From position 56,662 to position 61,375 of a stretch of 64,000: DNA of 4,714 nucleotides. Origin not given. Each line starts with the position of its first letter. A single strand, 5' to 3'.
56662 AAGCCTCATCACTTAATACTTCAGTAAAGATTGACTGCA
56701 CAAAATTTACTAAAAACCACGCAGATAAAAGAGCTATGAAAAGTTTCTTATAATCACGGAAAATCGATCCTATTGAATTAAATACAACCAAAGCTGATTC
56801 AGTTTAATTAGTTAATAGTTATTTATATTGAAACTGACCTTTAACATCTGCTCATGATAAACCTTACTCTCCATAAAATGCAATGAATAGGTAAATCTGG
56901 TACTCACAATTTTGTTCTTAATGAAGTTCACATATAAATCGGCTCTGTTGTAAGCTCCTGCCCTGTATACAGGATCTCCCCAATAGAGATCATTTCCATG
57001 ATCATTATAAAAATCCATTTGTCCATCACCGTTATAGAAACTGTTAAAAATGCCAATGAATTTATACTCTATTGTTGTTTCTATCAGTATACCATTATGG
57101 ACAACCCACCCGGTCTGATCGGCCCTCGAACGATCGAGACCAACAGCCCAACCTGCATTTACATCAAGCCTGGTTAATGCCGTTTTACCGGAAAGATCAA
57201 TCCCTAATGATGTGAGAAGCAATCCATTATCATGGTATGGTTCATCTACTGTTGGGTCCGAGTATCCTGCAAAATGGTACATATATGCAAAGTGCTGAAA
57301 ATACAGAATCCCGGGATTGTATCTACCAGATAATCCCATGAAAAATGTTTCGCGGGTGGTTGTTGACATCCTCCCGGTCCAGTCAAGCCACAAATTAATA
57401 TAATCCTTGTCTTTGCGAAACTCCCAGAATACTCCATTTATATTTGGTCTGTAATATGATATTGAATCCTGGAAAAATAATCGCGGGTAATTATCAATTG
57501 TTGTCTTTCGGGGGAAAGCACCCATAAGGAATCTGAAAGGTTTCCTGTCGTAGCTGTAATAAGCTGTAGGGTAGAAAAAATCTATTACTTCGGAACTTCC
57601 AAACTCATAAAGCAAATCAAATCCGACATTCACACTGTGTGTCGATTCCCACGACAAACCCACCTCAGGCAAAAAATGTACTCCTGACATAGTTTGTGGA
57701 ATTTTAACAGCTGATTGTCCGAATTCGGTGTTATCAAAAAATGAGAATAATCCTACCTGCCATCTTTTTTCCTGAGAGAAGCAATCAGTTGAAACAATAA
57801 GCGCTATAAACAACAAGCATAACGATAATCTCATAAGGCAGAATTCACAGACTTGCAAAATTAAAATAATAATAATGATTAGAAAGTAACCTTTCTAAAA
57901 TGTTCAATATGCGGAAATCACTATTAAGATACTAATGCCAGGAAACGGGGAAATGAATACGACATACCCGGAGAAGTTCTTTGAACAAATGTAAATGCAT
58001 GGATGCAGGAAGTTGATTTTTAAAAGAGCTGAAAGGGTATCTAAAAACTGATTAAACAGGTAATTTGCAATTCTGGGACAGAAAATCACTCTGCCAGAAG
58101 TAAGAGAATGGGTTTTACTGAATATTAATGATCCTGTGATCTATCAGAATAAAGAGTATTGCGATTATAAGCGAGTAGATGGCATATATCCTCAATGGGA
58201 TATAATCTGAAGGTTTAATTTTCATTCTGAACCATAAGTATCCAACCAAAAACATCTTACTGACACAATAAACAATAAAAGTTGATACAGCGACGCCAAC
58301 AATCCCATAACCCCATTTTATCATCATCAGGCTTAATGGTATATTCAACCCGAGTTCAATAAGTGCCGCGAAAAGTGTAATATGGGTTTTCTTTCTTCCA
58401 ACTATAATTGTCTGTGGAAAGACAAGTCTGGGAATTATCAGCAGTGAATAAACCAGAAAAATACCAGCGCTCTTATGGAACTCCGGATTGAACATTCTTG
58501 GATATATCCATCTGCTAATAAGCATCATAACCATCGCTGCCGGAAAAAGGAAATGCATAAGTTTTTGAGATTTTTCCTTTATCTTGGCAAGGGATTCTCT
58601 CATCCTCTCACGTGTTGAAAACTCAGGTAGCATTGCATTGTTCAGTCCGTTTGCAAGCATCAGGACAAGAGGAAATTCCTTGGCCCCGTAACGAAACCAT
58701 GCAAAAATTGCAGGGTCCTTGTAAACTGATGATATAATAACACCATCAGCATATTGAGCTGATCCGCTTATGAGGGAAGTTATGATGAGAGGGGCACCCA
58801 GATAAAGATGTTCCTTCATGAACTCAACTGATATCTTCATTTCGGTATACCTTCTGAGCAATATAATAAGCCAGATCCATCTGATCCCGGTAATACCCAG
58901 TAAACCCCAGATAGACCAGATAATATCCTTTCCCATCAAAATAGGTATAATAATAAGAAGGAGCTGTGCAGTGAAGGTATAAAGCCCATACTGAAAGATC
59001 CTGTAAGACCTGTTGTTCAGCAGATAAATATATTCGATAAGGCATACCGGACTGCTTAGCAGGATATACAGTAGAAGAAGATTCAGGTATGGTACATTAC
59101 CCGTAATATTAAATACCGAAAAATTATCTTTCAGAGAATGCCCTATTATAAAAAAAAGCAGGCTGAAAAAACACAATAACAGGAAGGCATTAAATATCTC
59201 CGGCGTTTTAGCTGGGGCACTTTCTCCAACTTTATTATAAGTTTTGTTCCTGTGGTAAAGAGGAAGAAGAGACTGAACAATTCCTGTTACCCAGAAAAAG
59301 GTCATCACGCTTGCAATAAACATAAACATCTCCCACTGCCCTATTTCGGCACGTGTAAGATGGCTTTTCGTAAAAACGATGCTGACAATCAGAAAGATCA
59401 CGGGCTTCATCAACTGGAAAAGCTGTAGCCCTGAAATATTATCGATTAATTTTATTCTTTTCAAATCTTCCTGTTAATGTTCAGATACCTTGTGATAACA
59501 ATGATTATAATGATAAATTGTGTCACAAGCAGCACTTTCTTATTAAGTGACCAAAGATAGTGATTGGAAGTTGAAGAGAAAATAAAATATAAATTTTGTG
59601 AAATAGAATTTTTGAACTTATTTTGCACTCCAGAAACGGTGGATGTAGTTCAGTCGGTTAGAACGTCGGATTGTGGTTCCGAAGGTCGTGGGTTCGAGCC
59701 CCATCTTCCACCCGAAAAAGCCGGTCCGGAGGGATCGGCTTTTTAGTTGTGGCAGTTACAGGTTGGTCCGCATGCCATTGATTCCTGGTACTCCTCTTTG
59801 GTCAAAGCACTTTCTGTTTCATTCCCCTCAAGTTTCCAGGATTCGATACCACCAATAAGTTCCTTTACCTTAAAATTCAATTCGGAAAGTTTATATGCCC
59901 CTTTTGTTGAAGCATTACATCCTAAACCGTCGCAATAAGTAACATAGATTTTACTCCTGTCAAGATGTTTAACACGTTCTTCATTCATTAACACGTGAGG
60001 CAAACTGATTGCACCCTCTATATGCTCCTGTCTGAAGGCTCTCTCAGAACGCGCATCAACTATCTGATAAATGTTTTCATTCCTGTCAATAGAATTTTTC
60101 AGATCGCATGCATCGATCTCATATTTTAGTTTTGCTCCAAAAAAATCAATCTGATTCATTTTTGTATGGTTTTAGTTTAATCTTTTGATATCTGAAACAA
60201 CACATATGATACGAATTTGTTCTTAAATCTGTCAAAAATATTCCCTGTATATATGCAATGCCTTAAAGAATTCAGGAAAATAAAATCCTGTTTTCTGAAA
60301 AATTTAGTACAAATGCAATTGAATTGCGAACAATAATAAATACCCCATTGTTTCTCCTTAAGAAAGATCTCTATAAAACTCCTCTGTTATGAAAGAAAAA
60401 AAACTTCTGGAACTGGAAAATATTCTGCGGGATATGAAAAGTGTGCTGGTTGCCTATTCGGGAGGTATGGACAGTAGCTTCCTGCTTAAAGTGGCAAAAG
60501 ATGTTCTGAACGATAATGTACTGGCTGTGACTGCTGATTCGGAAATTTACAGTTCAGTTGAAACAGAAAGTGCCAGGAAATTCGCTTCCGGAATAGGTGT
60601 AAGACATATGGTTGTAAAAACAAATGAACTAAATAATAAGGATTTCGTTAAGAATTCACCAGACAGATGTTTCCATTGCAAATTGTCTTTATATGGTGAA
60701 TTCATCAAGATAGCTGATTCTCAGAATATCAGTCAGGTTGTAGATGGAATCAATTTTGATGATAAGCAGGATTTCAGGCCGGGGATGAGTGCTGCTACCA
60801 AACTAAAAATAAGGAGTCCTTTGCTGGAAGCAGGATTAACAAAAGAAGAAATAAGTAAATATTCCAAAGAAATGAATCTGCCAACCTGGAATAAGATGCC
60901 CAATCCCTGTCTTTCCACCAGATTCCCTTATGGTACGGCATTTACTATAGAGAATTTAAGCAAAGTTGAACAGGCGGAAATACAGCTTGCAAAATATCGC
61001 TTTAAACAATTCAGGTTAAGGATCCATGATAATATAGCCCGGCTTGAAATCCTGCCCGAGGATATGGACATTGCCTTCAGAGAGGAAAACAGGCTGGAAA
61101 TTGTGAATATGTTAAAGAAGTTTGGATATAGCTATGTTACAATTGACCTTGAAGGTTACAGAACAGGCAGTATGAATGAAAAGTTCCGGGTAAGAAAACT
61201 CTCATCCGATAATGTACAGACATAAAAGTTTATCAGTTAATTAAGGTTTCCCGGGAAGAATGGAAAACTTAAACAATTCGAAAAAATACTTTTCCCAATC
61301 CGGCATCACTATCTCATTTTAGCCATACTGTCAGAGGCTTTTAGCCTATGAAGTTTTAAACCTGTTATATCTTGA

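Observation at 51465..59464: Envelope glycan cluster: two GT-C (GT39-like) paralogs, GtrA, Wzx-like flippase and two outer-membrane barrels, with no polyprenyl-P glycosyltransferase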

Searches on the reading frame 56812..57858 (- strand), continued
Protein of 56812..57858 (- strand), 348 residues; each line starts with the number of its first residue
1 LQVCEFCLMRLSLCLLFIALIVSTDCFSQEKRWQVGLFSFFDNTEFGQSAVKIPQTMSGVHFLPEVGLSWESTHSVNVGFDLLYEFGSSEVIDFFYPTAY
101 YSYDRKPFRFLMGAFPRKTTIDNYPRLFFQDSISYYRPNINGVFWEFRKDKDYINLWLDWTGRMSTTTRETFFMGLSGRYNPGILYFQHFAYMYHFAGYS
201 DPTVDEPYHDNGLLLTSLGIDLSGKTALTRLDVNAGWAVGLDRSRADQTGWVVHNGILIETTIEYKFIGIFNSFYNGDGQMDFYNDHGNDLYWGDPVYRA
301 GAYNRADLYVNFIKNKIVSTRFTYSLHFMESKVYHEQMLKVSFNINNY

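Call 72: list_cluster_members(proteins=[P0364, P0368, P0374, P0383, P0393, P0402, P0417, P0430, P0457, P0487])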
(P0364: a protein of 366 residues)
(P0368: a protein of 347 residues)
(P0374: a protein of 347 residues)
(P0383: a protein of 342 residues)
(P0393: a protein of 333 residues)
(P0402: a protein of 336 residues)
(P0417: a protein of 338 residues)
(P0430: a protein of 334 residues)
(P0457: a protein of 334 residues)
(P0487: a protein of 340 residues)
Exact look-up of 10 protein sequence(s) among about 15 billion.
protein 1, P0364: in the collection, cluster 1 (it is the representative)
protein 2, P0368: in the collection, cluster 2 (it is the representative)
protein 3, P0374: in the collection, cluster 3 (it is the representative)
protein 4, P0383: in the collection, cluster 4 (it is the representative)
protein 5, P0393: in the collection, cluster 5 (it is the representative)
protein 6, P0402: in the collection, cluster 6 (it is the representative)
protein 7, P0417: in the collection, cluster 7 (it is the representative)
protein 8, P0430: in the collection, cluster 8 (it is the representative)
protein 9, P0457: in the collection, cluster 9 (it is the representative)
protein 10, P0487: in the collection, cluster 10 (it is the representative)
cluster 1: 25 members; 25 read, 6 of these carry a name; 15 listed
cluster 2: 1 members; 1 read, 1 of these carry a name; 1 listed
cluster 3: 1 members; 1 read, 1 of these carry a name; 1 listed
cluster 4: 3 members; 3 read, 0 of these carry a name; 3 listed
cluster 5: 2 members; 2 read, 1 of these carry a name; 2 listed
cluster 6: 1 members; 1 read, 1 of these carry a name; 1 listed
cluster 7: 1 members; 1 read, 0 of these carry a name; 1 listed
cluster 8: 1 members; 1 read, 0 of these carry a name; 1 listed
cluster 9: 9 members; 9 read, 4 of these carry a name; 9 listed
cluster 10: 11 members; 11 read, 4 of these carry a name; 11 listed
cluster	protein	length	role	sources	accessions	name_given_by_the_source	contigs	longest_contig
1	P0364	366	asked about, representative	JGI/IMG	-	hypothetical protein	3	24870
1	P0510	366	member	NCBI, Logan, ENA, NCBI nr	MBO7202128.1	MAG: hypothetical protein J6V30_01135 [Paludibacteraceae bacterium] | hypothetical protein [Paludibacteraceae bacterium]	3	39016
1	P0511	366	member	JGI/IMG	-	hypothetical protein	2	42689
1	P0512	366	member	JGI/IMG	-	hypothetical protein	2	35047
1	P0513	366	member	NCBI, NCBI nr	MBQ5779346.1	MAG: hypothetical protein IIW13_05080 [Paludibacteraceae bacterium] | hypothetical protein [Paludibacteraceae bacterium]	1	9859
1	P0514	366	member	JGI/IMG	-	hypothetical protein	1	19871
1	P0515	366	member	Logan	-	-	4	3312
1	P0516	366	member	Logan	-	-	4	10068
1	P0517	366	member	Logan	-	-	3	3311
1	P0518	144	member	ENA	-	-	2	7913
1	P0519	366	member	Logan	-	-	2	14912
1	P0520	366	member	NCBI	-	-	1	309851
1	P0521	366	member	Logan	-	-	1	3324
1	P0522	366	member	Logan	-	-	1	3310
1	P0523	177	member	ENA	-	-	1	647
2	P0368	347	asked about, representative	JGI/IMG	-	hypothetical protein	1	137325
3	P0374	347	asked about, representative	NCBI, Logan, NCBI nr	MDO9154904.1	MAG: hypothetical protein Q7U47_14550 [Paludibacter sp.] | hypothetical protein [Paludibacter sp.]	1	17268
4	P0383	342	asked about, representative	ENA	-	-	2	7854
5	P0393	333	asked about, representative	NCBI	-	-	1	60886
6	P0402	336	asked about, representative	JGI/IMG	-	hypothetical protein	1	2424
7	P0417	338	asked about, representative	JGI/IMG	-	-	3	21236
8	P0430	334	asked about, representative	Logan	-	-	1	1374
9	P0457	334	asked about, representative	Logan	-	-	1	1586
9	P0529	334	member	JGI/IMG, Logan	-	hypothetical protein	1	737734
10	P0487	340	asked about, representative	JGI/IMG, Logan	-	hypothetical protein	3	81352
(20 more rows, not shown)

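Call 84: find_encoding_contigs(protein=P0529, flank=7000, max_places=1)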
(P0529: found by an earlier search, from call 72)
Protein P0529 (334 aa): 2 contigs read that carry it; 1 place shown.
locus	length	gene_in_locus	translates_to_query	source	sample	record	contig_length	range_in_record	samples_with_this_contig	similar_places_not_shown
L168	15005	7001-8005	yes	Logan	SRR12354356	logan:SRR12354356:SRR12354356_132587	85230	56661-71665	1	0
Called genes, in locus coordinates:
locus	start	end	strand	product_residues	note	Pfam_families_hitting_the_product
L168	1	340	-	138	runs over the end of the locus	PF02566:OsmC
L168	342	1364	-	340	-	PF05496:RuvB_N, PF13401:AAA_22 (faint), PF00004:AAA, PF07726:AAA_3 (faint), PF07728:AAA_5 (weak), PF17864:AAA_lid_4, PF05491:WHD_RuvB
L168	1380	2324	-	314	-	PF02445:NadA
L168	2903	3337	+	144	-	PF02502:LacAB_rpiB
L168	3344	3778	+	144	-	PF02082:Rrf2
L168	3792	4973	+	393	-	PF04055:Radical_SAM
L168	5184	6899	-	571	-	PF13231:PMT_2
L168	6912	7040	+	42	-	-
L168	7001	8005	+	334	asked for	PF28590:Lipid_A_deac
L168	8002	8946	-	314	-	PF02517:Rce1-like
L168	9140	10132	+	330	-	PF01207:Dus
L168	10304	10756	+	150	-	PF07610:DUF1573, PF22544:HYDIN_VesB_CFA65-like_Ig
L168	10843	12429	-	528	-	PF00890:FAD_binding_2, PF01266:DAO (weak), PF07992:Pyr_redox_2 (faint), PF02910:Succ_DH_flav_C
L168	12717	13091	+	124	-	PF09345:SiaC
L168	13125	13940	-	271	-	PF10977:DUF2797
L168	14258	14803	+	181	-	PF07463:NUMOD4, PF13392:HNH_3 (weak)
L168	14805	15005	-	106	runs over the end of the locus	-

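Call 85: find_encoding_contigs(protein=P0520, flank=7000, max_places=1)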
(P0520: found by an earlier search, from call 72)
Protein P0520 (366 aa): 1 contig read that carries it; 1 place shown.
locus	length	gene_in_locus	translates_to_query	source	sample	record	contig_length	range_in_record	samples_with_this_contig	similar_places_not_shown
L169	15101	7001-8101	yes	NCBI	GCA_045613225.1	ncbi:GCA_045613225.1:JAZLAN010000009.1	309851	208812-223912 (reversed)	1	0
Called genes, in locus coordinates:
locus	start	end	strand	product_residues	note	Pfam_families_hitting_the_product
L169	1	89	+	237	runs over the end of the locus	PF20772:TACO1_YebC_N, PF01709:Transcrip_reg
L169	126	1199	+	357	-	-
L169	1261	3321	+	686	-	PF03571:Peptidase_M49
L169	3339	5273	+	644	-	PF14121:Porin_10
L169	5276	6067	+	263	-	PF00497:SBP_bac_3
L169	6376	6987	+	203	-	PF03458:Gly_transporter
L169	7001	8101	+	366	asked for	PF28590:Lipid_A_deac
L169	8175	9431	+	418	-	PF00162:PGK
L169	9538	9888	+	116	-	-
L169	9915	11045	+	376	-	-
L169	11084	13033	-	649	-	PF00005:ABC_tran, PF02463:SMC_N (faint), PF13555:AAA_29 (faint), PF13304:AAA_21 (faint), PF12848:ABC_tran_Xtn, PF00005:ABC_tran, PF16326:ABC_tran_CTD (weak)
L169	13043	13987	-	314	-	-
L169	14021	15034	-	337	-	-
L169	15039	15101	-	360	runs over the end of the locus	PF01073:3Beta_HSD, PF01370:Epimerase, PF04321:RmlD_sub_bind, PF07993:NAD_binding_4, PF13460:NAD_binding_10 (faint), PF16363:GDP_Man_Dehyd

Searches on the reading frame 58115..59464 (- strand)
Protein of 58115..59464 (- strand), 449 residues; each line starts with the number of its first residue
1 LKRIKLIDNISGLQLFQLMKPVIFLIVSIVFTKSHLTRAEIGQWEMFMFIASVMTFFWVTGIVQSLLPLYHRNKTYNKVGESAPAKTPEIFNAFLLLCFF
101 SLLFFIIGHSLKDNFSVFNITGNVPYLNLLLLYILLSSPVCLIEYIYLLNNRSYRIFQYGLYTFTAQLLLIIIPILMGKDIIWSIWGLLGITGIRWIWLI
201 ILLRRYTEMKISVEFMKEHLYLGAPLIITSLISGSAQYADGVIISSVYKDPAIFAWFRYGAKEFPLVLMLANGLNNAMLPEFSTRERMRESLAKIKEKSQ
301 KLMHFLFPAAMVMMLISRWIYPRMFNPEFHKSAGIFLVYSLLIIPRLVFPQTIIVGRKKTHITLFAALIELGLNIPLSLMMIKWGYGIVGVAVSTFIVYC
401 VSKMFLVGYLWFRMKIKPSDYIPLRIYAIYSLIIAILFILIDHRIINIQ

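Call 3: search_protein_families(library=pfam, proteins=[window:58115-59464:-], max_evalue=0.01)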
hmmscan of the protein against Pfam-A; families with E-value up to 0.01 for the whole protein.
window:58115-59464:- (449 aa): 1 family
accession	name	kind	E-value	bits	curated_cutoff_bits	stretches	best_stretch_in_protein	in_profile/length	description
PF13440.11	Polysacc_synt_3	-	8e-09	35.6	23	1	36-329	6-288/293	Polysaccharide biosynthesis protein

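Call 4: search_protein_families(library=ncbifam, proteins=[window:58115-59464:-], max_evalue=0.01)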
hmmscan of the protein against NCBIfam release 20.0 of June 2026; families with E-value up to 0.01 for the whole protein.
window:58115-59464:- (449 aa): 0 families

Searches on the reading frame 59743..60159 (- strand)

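Call 7: search_protein_families(library=pfam, proteins=[window:59743-60159:-], max_evalue=0.001)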
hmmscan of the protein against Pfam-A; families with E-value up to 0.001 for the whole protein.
window:59743-60159:- (138 aa): 1 family
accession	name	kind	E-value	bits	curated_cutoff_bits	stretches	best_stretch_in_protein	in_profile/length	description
PF00581.25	Rhodanese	-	3.3e-14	53.6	22.2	1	19-110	4-101/102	Rhodanese-like domain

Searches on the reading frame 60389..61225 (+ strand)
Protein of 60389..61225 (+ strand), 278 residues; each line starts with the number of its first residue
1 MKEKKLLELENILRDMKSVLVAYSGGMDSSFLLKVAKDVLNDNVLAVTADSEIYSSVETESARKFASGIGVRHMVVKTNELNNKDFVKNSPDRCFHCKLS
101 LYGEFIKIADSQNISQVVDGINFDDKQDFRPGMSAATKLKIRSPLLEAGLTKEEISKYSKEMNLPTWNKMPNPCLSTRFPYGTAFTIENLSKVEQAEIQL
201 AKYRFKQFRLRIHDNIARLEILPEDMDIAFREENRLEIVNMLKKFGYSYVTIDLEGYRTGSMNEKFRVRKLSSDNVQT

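Call 7: search_protein_families(library=pfam, proteins=[window:60389-61225:+], max_evalue=0.001)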
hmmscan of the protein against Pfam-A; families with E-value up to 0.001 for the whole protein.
window:60389-61225:+ (278 aa): 6 families
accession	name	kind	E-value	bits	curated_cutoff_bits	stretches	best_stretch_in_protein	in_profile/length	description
PF06508.19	QueC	-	8.2e-08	32.4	22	1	19-82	2-64/210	Queuosine biosynthesis protein QueC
PF00764.25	Arginosuc_synth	-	3e-06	27.8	27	1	19-86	2-69/162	Arginosuccinate synthase N-terminal HUP domain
PF02540.23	NAD_synthase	-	9.7e-06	25.3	21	1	15-80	17-83/242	NAD synthase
PF01171.26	ATP_bind_3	-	0.00013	22.1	27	0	19-79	2-67/182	PP-loop family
PF00733.27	Asn_synthase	-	0.00016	21.9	21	1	17-80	18-83/354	Asparagine synthase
PF24167.1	DUF7411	-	0.00042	20.4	28.7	1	19-126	3-108/194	Family of unknown function (DUF7411)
